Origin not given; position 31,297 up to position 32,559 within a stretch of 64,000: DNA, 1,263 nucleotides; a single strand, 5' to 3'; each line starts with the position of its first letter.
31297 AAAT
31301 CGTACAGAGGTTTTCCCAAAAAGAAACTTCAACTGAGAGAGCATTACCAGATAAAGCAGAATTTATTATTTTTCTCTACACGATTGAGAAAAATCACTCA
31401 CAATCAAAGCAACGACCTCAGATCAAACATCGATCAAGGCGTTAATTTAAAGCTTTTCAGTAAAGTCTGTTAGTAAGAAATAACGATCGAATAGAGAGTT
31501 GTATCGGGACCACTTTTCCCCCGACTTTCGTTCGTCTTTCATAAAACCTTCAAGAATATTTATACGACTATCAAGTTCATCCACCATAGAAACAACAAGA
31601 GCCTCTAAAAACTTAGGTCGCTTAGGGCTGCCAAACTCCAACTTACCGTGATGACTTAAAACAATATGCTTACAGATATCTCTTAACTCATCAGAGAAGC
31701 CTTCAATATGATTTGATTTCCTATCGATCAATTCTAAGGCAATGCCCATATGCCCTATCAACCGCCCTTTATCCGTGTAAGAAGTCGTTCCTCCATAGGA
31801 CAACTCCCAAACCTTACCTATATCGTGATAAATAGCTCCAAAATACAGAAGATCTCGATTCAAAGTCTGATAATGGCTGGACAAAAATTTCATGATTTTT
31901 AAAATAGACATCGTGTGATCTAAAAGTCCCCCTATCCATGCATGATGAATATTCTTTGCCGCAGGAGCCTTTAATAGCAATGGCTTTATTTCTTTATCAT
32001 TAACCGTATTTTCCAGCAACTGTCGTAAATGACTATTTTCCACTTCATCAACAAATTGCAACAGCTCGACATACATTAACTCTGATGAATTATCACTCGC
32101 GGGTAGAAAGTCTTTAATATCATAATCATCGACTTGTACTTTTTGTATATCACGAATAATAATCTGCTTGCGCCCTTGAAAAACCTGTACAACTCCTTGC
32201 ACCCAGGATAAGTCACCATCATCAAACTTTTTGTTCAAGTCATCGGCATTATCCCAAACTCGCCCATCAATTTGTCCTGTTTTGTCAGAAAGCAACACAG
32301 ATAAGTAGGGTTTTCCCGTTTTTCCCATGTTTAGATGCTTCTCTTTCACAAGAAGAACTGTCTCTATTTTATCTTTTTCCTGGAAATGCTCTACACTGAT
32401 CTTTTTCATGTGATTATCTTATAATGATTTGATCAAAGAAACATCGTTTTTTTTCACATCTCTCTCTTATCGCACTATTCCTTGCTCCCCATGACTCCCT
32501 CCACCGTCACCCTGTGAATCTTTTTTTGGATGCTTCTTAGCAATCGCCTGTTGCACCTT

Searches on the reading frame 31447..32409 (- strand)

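Call 43: search_protein_families(library=ncbifam, proteins=[window:31447-32409:-], max_evalue=0.1)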
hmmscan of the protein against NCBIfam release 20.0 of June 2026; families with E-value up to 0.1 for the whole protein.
window:31447-32409:- (320 aa): 13 families
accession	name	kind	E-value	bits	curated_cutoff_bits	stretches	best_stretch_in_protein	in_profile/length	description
NF010007.0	PRK13480.1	equivalog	2.1e-66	224.2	460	1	5-312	4-308/314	3'-5' exoribonuclease YhaM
TIGR01596.1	cas3_HD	equivalog_domain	2.9e-06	27.5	43.45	1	162-306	1-131/178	CRISPR-associated endonuclease Cas3''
TIGR00277.1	HDIG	domain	2.9e-06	27.1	27.6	1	161-202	4-44/84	HDIG domain-containing metalloprotein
NF008168.0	PRK10917.2-2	equivalog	4.2e-05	22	718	1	5-138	154-287/795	ATP-dependent DNA helicase RecG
NF004226.0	PRK05673.1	equivalog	0.00031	18.7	1002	1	7-140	974-1102/1146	DNA polymerase III subunit alpha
TIGR03760.1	ICE_TraI_Pfluor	equivalog_domain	0.0013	18.4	161.4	1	147-176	53-82/218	integrating conjugative element relaxase, PFGI-1 class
NF009032.0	PRK12366.1-3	equivalog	0.0031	15.9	773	1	14-95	192-271/651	replication factor A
TIGR00643.1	recG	equivalog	0.005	15.6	659.4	1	4-179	24-199/629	ATP-dependent DNA helicase RecG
NF005616.0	PRK07373.1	equivalog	0.013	14.1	646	1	6-92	274-361/449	DNA polymerase III subunit alpha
TIGR04017.1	WcaA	equivalog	0.02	14.5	495.75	1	79-189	15-119/279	colanic acid biosynthesis glycosyltransferase WcaA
TIGR02578.2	cas_TM1811_Csm1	equivalog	0.034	12.8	170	1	187-308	3-99/753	type III-A CRISPR-associated protein Cas10/Csm1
NF007453.0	PRK10018.1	equivalog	0.041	13.5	382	1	79-185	16-116/280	colanic acid biosynthesis glycosyltransferase WcaA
NF041494.1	MobH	equivalog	0.067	12.1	200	0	149-170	51-72/340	MobH family relaxase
